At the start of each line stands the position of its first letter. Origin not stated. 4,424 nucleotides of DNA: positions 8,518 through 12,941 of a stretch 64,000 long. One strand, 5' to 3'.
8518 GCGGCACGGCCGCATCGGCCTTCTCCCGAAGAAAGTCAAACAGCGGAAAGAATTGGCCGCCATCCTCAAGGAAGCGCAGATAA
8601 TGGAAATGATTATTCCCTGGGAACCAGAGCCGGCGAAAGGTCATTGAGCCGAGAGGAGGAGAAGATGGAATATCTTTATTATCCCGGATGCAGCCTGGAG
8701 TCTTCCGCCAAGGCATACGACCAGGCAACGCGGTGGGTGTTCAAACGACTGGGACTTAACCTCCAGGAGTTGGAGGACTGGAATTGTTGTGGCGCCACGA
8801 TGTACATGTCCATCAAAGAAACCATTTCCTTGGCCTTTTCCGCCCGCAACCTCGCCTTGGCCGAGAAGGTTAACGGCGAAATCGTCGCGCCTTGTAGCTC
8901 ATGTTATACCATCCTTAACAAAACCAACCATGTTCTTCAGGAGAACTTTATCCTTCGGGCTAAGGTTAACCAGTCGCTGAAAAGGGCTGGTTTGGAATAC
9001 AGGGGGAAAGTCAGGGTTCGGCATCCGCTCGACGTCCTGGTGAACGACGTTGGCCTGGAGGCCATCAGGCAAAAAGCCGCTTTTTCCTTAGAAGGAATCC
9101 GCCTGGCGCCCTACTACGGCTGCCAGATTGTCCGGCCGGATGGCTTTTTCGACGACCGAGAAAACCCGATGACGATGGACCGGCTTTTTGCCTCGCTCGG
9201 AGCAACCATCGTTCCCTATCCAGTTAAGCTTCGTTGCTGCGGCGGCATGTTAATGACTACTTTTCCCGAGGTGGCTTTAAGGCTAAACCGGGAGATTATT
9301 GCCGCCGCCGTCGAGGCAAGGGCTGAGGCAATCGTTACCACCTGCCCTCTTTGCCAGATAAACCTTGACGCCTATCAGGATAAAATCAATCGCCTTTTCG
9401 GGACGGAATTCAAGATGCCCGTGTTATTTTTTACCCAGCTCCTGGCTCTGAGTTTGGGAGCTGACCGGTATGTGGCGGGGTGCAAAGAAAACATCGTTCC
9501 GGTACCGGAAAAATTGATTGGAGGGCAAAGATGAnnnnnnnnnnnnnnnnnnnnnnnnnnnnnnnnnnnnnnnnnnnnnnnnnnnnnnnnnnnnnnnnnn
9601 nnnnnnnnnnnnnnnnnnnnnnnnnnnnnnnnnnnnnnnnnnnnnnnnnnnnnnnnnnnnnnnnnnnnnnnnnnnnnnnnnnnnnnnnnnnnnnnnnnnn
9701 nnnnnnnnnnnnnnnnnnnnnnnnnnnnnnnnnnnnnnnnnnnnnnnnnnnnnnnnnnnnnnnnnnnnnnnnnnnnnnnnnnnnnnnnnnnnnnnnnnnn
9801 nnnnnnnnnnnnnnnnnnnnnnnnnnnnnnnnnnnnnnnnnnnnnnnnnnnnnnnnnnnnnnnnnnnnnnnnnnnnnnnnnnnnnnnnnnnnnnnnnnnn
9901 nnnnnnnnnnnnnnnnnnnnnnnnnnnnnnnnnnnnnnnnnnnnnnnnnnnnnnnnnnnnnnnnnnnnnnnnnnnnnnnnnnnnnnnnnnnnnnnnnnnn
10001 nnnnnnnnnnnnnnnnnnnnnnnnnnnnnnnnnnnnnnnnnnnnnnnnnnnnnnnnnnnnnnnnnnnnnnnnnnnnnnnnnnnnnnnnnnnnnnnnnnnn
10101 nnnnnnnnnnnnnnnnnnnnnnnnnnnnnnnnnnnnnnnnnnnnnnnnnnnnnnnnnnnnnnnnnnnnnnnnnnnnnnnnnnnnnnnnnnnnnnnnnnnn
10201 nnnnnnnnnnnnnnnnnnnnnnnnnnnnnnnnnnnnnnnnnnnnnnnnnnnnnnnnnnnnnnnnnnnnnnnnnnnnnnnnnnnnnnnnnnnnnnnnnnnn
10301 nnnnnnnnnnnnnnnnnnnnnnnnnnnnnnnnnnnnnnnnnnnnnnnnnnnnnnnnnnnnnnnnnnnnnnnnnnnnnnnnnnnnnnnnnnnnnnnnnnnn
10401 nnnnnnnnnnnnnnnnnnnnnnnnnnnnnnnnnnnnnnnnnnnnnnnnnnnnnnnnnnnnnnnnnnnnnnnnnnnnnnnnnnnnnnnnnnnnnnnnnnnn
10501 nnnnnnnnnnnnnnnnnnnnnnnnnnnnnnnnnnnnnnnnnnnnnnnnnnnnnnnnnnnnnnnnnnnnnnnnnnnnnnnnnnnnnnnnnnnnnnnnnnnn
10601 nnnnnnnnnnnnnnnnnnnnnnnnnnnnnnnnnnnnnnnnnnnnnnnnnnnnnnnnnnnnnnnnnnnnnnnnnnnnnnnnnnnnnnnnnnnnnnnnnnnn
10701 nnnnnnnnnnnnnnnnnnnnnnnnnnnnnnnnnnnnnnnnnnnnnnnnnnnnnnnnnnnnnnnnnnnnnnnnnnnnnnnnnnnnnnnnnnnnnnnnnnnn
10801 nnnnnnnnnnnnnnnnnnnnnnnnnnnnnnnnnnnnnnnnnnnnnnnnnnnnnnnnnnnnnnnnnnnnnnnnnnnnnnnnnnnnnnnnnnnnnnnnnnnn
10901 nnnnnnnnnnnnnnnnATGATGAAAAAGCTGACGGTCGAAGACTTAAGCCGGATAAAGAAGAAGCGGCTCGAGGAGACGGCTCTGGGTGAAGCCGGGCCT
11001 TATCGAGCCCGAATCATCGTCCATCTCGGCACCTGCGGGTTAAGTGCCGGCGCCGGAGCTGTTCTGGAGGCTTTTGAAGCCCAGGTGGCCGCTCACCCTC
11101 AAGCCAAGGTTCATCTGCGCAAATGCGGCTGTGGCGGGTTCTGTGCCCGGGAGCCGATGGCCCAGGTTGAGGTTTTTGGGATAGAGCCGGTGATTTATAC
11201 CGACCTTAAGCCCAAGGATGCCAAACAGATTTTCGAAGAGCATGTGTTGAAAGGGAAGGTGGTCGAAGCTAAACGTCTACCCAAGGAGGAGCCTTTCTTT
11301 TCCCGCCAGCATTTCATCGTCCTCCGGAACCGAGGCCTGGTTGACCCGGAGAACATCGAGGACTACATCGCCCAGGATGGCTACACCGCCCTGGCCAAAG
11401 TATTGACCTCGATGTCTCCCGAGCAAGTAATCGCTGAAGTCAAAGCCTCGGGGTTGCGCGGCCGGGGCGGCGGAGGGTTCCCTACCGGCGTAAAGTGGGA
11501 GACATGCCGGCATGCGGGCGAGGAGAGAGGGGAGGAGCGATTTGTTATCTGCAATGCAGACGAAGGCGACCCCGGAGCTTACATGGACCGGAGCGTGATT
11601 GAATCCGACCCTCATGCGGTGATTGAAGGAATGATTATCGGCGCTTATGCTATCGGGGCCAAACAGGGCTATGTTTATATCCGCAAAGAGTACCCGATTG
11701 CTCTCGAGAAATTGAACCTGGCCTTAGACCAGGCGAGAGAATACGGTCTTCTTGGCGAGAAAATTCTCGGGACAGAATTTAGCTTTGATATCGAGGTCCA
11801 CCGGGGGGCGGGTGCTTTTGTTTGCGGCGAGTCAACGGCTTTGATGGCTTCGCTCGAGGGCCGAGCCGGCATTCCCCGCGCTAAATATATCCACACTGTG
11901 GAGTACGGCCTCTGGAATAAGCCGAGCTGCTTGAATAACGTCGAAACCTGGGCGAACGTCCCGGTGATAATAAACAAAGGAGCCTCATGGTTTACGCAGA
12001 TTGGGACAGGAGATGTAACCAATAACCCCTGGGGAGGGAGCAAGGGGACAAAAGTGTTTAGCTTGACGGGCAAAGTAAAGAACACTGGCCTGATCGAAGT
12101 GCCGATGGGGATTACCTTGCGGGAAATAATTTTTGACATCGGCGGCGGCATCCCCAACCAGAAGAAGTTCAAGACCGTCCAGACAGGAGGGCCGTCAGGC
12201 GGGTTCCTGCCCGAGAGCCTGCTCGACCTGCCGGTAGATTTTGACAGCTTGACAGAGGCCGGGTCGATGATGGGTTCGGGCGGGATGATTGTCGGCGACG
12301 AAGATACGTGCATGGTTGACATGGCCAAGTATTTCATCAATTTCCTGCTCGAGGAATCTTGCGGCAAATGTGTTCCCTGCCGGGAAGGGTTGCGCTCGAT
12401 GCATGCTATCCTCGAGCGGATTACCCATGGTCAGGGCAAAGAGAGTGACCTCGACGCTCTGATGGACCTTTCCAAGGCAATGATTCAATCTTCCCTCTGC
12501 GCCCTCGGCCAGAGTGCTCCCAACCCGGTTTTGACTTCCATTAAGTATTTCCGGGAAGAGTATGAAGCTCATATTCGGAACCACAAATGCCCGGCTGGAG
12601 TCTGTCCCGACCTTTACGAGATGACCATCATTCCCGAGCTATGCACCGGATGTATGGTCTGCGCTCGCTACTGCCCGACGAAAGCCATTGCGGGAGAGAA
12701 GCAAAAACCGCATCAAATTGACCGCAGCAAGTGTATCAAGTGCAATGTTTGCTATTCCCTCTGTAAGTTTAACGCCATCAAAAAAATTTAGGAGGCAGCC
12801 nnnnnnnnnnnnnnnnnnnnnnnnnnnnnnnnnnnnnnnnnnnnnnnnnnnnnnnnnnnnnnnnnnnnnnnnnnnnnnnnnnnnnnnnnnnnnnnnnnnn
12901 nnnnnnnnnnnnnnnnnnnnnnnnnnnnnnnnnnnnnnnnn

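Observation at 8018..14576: Hdr-type bifurcating module with HdrA split across two genes and NuoE/NuoF inserted between them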

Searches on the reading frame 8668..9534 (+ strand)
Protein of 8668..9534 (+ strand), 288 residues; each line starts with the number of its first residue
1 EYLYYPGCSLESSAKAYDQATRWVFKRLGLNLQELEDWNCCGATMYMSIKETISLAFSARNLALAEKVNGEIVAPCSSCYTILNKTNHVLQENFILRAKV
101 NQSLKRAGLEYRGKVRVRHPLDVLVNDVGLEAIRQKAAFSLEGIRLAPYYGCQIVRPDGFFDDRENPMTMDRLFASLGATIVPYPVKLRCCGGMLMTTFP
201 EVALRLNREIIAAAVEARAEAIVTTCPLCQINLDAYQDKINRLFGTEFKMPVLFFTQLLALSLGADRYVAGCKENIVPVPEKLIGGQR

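Call 3: search_protein_families(library=pfam, proteins=[window:8668-9534:+], max_evalue=0.01)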
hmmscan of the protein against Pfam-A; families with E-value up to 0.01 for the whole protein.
window:8668-9534:+ (288 aa): 1 family
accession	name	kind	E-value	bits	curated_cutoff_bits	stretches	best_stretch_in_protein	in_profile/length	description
PF02754.22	CCG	-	7.2e-29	100.2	20.6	2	2-83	1-84/85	Cysteine-rich domain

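Call 4: search_protein_families(library=ncbifam, proteins=[window:8668-9534:+], max_evalue=0.01)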
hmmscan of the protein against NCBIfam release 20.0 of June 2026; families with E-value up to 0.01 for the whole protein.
window:8668-9534:+ (288 aa): 8 families
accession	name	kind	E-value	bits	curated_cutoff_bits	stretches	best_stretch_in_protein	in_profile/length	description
TIGR03288.1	CoB_CoM_SS_B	equivalog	4.3e-60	203.4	345.15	1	1-277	1-281/290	CoB--CoM heterodisulfide reductase subunit B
NF042965.1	MFR_anch_SdhE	equivalog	8e-53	179.8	500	1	1-277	2-276/282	8-methylmenaquinol:fumarate reductase membrane anchor subunit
NF041780.1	hetero_SS_HdrB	equivalog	1.8e-34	119.4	450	1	8-280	12-299/304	ferredoxin:CoB-CoM heterodisulfide reductase subunit HdrB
NF045670.1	quin_L_LdhH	equivalog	4e-11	41.9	800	1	4-235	471-687/706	L-lactate dehydrogenase (quinone) large subunit LdhH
NF008434.0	PRK11274.1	equivalog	5.8e-08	32.1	333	1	3-99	171-271/409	glycolate oxidase subunit GlcF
NF004898.0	PRK06259.1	equivalog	1.7e-07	30.2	385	1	4-259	266-484/488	fumarate reductase (CoM/CoB) subunit TfrB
NF008369.0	PRK11168.1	equivalog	4.4e-06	25.8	278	1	3-88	170-257/401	anaerobic glycerol-3-phosphate dehydrogenase subunit C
NF045663.1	diclust_near_Sec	equivalog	8.7e-06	24.1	530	1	1-90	421-510/759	pyridine nucleotide-disulfide oxidoreductase/dicluster-binding protein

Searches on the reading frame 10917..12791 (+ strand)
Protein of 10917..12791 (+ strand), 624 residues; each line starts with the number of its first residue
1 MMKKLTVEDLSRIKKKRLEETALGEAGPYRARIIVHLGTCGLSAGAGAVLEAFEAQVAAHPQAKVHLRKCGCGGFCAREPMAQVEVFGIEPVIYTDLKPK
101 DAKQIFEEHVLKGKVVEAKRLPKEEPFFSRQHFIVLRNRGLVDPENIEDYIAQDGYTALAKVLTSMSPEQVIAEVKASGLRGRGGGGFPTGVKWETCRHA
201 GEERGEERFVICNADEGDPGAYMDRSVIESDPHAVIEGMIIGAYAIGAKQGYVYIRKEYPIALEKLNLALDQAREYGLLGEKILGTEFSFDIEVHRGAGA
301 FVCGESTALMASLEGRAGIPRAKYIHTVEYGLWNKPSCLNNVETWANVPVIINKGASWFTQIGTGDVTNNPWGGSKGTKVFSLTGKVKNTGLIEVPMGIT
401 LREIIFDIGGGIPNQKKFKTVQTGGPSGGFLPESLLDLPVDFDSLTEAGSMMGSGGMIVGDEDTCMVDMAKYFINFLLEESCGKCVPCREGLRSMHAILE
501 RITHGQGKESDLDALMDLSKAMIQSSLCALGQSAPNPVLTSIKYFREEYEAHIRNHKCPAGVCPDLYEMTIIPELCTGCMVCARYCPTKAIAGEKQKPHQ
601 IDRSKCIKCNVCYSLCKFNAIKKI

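Call 3: search_protein_families(library=pfam, proteins=[window:10917-12791:+], max_evalue=0.01)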
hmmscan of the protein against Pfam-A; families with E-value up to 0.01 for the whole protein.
window:10917-12791:+ (624 aa): 13 families
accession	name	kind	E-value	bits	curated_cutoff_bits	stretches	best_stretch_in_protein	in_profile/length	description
PF01512.22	Complex1_51K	-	2.2e-46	157.9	31.2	1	175-349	1-149/150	Nuo51 FMN-binding domain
PF10589.14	NADH_4Fe-4S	-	2.9e-33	114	23.5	1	468-552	1-85/85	NADH-ubiquinone oxidoreductase-F iron-sulfur binding region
PF00037.32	Fer4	-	7.5e-13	48.2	21.1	2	570-591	2-23/24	4Fe-4S binding domain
PF10531.15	SLBB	-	1.3e-06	28.5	27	1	381-430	2-54/55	SLBB domain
PF12837.12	Fer4_6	-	3.2e-06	27.3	25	2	570-591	3-24/24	4Fe-4S binding domain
PF13237.11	Fer4_10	-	1.7e-05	25.1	25.5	1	569-616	2-52/53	4Fe-4S dicluster domain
PF12838.12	Fer4_7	-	2e-05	25.4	27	1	576-620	2-52/52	4Fe-4S dicluster domain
PF14697.11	Fer4_21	-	0.00012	22.6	35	0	600-621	2-26/59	4Fe-4S dicluster domain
PF13187.11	Fer4_9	-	0.00075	19.9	27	1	576-621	2-52/52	4Fe-4S dicluster domain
PF22461.2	SLBB_2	-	0.00096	19.7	27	1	380-425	2-48/79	SLBB domain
PF01257.25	2Fe-2S_thioredx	-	0.002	18.5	24.8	1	35-108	70-143/145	Thioredoxin-like [2Fe-2S] ferredoxin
PF13484.11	Fer4_16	-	0.006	17.8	30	1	576-595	2-21/66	4Fe-4S double cluster binding domain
PF12797.12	Fer4_2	-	0.0064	16.8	24.5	1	569-588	3-22/22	4Fe-4S binding domain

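Call 4: search_protein_families(library=ncbifam, proteins=[window:10917-12791:+], max_evalue=0.01)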
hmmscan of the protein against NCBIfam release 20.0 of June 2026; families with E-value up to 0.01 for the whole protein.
window:10917-12791:+ (624 aa): 46 families (the best 25 are shown)
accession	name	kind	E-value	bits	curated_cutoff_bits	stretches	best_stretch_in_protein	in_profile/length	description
TIGR01959.1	nuoF_fam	equivalog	4.7e-144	479.8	558.65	1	144-553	11-410/410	NADH-quinone oxidoreductase subunit NuoF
NF008436.0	PRK11278.1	equivalog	1.1e-118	397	749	1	131-557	11-430/448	NADH-quinone oxidoreductase subunit NuoF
NF010120.0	PRK13596.1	equivalog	3.1e-108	362.1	389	1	160-557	32-421/433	NADH-quinone oxidoreductase subunit NuoF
TIGR01945.1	rnfC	subfamily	1.7e-09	36.7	245.95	1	161-272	114-220/435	RnfABCDGE type electron transport complex subunit C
TIGR04481.1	PR_assoc_PrdC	equivalog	1.9e-09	36.9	490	1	168-273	73-171/425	proline reductase-associated electron transfer protein PrdC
NF003454.1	PRK05035.1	equivalog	2.9e-08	32.6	345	1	162-273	117-222/556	electron transport complex subunit RsxC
TIGR03294.1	FrhG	equivalog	3.8e-08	33.3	245.5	1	563-617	164-216/228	coenzyme F420 hydrogenase subunit gamma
TIGR01944.1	rnfB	subfamily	4e-08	33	68.7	1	570-622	109-161/190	RnfABCDGE type electron transport complex subunit B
TIGR02179.1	PorD_KorD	subfamily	2.6e-07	30.6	60.05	1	574-623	25-74/78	2-oxoacid:acceptor oxidoreductase, delta subunit, pyruvate/2-ketoisovalerate family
NF058577.1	FdxA_fam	equivalog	2.8e-07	30.6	65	1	572-620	5-52/52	4Fe-4S ferredoxin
NF045874.1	Vhu_polyferre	exception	5.6e-07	28.6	600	1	571-621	125-174/381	F420-non-reducing hydrogenase associated-polyferredoxin VhuB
NF038196.1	ferrodoxin_EFR1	subfamily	7.4e-07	29.4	75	1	574-622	184-230/242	EFR1 family ferrodoxin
NF041613.1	fdxn_Azotob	equivalog_domain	1.6e-06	28.3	195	1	38-124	22-105/107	2Fe-2S ferredoxin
TIGR04105.1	FeFe_hydrog_B1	subfamily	2.1e-06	26.7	450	1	570-623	107-161/462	monomeric [FeFe] hydrogenase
NF004541.0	PRK05888.2-2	equivalog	3.8e-06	26.8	217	1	572-623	59-113/168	NADH-quinone oxidoreductase subunit NuoI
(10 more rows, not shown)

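Call 40: search_solved_structures(query=window:10917-12791:+, show_alignments=1, max_evalue=1e-20)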
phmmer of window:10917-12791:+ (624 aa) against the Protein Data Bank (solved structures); distinct sequences matched with E-value up to 1e-20: 63 (the best 60 are shown).
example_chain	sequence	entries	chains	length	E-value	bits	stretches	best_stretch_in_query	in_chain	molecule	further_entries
7t2r_B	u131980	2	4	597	1.7e-217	727.2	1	29-624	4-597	NiFe hydrogenase subunit B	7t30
7q4v_B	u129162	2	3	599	1.8e-208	697.4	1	30-623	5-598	Iron hydrogenase HydB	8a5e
9bov_B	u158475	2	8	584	5.8e-208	695.7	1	32-621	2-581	NADH dehydrogenase (Quinone)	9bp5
8a6t_B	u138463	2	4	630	7.4e-207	692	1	63-623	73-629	Electron bifurcating hydrogenase subunit HydB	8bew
8oh5_B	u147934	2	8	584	1.6e-204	684.3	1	33-621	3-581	NAD-reducing hydrogenase subunit HoxF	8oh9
9mqx_B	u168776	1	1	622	2.8e-203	680.2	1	35-621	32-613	NADH:ubiquinone oxidoreductase, NADH-binding (51 kD) subunit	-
9n5u_B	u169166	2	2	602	7.5e-201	672.2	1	33-622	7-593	NfnB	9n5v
7q4w_B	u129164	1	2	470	6.3e-197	659.2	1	146-623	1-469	Iron hydrogenase HydB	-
7p5h_B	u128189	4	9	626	4.6e-183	613.4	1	62-622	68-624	Fe-hydrogenase, subunit beta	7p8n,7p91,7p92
6vw7_B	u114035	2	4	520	2.5e-116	393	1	35-549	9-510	NAD-dependent formate dehydrogenase beta subunit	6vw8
2fug_1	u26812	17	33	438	2.9e-107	363.1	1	146-556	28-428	NADH-quinone oxidoreductase chain 1 | NADH-QUINONE OXIDOREDUCTASE SUBUNIT 1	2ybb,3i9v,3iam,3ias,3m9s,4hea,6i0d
7awt_F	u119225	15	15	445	2.3e-106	360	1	132-555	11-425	NADH-quinone oxidoreductase subunit F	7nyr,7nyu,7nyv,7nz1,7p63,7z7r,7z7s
9q8i_F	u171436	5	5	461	2.4e-106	360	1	132-555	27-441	NADH-quinone oxidoreductase subunit F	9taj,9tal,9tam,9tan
7p61_F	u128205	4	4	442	2.5e-106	360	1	132-555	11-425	NADH-quinone oxidoreductase subunit F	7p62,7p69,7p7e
7p64_F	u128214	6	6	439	2.5e-106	360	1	132-555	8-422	NADH-quinone oxidoreductase subunit F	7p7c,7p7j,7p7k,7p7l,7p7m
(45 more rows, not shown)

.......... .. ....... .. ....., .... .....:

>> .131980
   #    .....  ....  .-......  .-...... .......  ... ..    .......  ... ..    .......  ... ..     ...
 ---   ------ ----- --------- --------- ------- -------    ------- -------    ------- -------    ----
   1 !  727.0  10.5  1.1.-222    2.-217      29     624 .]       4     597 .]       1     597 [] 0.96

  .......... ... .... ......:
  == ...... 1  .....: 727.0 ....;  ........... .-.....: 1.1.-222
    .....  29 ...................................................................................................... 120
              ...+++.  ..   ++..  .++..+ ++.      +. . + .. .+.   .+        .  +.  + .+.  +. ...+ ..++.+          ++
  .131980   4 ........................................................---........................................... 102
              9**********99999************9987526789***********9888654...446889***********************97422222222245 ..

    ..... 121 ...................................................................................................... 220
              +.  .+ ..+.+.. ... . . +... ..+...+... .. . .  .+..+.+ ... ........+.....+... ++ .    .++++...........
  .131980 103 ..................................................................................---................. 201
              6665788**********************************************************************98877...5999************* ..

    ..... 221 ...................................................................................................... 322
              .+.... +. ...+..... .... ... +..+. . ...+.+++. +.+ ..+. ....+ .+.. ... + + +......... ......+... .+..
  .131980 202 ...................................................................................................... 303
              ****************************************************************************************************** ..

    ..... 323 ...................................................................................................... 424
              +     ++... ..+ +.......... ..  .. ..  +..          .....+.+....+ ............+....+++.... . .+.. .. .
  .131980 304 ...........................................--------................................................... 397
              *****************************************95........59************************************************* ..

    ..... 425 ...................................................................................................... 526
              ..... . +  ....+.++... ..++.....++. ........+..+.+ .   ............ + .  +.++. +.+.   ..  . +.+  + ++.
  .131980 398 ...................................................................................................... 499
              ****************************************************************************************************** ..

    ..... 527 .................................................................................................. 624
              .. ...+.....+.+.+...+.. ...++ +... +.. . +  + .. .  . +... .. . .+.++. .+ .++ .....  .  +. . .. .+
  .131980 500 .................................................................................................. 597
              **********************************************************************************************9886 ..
